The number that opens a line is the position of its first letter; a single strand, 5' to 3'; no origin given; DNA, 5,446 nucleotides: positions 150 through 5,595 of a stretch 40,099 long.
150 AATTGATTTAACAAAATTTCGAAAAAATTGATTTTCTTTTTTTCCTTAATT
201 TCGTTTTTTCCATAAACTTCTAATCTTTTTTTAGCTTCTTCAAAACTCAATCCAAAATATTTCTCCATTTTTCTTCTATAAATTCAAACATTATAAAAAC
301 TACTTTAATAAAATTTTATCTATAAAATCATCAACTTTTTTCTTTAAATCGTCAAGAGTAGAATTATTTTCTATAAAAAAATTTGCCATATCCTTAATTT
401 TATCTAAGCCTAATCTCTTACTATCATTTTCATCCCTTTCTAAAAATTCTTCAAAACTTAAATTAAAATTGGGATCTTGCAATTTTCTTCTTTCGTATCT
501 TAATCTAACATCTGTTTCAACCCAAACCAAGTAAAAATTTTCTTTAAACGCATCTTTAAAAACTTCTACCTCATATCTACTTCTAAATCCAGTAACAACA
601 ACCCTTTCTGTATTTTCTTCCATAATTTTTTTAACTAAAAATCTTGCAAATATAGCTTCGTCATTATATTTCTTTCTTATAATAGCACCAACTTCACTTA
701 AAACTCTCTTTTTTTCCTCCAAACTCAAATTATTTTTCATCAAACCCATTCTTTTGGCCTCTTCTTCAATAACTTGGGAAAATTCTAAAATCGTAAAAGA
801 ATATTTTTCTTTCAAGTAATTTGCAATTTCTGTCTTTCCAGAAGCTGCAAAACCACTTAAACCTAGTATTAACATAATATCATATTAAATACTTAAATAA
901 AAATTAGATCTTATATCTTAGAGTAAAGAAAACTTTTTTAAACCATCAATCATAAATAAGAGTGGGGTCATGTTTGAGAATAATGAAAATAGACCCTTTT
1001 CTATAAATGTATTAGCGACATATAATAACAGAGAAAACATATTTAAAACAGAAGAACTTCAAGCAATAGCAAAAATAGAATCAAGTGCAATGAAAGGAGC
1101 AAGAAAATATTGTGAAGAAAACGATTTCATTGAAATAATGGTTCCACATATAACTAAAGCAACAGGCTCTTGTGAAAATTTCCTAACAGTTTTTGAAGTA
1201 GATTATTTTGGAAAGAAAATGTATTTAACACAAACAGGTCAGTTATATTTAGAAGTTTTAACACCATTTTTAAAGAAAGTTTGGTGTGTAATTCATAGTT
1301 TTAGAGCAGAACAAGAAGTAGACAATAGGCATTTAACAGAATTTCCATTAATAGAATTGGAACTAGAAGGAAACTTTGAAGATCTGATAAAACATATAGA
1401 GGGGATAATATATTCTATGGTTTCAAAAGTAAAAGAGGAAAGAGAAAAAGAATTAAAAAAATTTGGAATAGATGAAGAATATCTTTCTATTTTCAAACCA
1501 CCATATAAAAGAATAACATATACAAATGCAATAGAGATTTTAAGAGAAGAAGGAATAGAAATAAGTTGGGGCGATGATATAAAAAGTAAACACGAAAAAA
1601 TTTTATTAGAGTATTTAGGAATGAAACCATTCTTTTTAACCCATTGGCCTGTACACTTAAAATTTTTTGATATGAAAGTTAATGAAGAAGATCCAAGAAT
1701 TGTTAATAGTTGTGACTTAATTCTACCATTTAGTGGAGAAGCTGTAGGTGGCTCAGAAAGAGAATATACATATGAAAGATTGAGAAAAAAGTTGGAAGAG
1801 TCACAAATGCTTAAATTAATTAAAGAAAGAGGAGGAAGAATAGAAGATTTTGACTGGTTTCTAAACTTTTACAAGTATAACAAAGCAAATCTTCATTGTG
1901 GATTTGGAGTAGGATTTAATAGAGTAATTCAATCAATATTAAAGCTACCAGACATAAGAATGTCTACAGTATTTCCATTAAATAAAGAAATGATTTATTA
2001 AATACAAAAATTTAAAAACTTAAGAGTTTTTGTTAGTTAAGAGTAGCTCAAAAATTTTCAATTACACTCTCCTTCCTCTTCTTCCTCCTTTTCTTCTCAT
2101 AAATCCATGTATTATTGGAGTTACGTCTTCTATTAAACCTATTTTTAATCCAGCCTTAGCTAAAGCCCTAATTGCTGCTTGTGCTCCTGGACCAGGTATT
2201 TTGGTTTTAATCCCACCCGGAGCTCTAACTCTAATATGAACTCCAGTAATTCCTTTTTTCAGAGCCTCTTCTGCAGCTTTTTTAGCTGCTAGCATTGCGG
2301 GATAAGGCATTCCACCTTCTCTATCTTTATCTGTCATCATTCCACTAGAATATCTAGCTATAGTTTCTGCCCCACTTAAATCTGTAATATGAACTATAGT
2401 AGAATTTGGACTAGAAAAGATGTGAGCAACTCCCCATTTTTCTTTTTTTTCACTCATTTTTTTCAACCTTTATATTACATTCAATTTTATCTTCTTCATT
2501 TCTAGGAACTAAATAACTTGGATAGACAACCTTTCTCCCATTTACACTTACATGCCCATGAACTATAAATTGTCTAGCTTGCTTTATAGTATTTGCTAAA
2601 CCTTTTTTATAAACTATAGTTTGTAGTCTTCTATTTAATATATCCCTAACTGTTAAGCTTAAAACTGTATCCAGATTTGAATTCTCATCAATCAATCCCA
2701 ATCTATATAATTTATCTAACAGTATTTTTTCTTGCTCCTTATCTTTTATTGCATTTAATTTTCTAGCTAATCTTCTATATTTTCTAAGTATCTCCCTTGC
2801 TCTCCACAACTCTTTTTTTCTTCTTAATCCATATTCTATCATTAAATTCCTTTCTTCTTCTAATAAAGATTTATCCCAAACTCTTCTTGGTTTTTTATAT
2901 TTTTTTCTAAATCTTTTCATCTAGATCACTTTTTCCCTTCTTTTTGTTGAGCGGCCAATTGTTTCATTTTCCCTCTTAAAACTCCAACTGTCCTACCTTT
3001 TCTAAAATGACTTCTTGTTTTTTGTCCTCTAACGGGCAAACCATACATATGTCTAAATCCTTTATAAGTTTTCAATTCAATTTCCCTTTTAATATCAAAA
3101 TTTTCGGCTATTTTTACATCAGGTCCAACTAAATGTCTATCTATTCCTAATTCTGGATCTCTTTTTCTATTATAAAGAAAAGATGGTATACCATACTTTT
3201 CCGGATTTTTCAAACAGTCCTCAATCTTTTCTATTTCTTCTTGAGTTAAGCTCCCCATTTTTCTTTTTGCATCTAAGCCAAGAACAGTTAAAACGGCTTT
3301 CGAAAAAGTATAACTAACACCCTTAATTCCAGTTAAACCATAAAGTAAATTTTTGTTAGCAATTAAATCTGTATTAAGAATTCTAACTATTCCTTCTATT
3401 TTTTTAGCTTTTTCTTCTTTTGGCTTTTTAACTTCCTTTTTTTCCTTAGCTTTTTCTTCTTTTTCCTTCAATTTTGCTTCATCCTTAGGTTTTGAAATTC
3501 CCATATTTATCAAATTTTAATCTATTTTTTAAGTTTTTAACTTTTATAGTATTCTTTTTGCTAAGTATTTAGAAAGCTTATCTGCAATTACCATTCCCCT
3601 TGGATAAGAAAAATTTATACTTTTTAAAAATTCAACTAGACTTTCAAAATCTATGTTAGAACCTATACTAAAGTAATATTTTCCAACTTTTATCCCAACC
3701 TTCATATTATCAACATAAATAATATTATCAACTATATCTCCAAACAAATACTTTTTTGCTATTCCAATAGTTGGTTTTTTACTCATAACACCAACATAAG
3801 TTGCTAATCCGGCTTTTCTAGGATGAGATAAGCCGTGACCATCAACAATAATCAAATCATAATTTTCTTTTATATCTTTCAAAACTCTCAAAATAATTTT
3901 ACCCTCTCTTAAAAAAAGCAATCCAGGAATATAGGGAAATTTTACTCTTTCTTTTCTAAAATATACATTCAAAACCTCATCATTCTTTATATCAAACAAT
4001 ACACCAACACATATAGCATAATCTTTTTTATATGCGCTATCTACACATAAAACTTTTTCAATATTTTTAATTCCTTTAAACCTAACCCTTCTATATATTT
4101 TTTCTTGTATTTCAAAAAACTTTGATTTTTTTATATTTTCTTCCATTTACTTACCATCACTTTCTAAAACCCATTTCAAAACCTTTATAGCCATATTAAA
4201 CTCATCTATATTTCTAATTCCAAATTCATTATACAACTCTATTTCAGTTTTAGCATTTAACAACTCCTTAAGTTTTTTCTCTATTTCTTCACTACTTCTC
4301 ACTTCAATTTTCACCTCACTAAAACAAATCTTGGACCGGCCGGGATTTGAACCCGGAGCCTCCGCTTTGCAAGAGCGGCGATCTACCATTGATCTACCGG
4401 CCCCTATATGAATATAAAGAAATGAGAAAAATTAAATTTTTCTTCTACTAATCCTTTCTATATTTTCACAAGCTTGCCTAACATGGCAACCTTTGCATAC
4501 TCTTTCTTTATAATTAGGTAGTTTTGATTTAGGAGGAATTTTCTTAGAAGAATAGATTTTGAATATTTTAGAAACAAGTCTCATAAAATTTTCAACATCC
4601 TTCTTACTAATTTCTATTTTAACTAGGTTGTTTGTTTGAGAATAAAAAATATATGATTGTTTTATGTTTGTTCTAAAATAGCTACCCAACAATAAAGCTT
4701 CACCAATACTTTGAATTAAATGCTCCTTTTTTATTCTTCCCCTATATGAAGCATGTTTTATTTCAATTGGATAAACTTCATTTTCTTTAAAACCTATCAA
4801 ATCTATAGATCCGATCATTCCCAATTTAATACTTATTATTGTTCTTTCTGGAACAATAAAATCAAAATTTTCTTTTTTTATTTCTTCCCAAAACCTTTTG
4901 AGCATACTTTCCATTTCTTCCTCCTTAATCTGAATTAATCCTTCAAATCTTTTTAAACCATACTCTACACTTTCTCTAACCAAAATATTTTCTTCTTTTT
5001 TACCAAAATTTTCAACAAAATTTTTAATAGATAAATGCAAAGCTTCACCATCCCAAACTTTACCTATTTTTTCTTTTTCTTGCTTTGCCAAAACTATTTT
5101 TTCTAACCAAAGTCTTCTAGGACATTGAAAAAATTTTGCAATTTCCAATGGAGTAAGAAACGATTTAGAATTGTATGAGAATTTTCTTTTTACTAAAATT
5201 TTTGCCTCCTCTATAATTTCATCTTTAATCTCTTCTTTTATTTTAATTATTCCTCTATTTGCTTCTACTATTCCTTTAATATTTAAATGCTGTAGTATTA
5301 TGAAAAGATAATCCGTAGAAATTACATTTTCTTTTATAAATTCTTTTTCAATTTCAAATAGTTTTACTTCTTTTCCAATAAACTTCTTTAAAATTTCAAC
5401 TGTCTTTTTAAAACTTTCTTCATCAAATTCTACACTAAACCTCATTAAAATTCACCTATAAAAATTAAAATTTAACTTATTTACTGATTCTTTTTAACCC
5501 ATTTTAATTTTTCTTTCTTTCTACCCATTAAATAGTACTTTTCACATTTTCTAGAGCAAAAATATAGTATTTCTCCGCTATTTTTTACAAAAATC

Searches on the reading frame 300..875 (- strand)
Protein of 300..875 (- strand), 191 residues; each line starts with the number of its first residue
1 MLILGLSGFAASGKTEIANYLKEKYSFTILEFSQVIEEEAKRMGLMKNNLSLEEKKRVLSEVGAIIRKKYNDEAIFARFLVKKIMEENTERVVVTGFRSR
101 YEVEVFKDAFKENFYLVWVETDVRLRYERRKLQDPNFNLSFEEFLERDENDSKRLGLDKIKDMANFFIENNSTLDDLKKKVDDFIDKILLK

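Call 61: search_protein_families(library=pfam, max_evalue=0.01, proteins=[window:300-875:-])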
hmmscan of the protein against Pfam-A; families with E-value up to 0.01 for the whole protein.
window:300-875:- (191 aa): 5 families
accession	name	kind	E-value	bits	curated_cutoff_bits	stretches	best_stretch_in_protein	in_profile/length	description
PF13207.12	AAA_17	-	2.4e-11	44.5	27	1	8-128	2-120/136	AAA domain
PF13238.12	AAA_18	-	2.2e-08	35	29.4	1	6-134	3-112/128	AAA domain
PF04275.20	P-mevalo_kinase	-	8.8e-05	22.8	33.8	1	6-111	1-113/114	Phosphomevalonate kinase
PF01121.26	CoaE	-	0.00011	22.3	27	1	2-93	1-90/180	Dephospho-CoA kinase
PF13189.12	Cytidylate_kin2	-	0.00013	22.6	28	1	6-129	4-127/176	Cytidylate kinase-like family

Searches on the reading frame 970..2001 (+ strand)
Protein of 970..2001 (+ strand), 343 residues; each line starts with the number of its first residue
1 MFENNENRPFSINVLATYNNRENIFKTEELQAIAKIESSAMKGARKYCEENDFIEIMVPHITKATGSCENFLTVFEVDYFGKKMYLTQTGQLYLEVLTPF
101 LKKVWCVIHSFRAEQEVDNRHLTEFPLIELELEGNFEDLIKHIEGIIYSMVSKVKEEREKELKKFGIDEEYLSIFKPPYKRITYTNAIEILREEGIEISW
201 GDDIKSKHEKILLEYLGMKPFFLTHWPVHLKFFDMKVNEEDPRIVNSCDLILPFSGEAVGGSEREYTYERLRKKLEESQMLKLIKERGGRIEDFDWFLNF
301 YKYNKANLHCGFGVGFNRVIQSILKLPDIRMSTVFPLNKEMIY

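Call 9: search_protein_families(library=pfam, max_evalue=0.001, proteins=[window:970-2001:+])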
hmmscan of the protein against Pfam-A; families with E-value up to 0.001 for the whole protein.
window:970-2001:+ (343 aa): 1 family
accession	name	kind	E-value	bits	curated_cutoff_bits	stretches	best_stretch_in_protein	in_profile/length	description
PF00152.25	tRNA-synt_2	-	4.5e-51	174.2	25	1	24-338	12-307/308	tRNA synthetases class II (D, K and N)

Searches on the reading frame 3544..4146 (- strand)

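Call 61: search_protein_families(library=pfam, max_evalue=0.01, proteins=[window:3544-4146:-])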
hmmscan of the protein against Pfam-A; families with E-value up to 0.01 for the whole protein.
window:3544-4146:- (200 aa): 1 family
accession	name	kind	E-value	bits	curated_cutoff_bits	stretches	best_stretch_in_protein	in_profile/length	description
PF04493.20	Endonuclease_5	-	9.3e-35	120.5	23.4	1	24-139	14-131/198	Endonuclease V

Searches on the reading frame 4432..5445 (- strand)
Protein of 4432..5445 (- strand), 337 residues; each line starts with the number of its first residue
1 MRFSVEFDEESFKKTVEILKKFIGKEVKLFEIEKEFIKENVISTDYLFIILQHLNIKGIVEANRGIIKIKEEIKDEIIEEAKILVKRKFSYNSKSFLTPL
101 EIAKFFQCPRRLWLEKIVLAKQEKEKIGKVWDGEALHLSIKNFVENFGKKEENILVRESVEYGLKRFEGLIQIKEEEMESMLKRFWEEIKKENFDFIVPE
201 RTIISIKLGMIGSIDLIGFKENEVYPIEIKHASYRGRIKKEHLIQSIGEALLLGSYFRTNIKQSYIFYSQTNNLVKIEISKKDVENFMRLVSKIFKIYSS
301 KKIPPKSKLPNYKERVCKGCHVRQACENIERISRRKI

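Call 9: search_protein_families(library=pfam, max_evalue=0.001, proteins=[window:4432-5445:-])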
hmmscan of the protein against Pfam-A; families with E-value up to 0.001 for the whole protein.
window:4432-5445:- (337 aa): 2 families
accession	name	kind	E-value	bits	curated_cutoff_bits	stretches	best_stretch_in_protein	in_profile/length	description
PF01930.23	Cas_Cas4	-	3.7e-10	40.6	22.7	1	204-326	47-158/160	Domain of unknown function DUF83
PF12705.13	PDDEXK_1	-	2.3e-08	34.7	22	1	98-327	3-247/247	PD-(D/E)XK nuclease superfamily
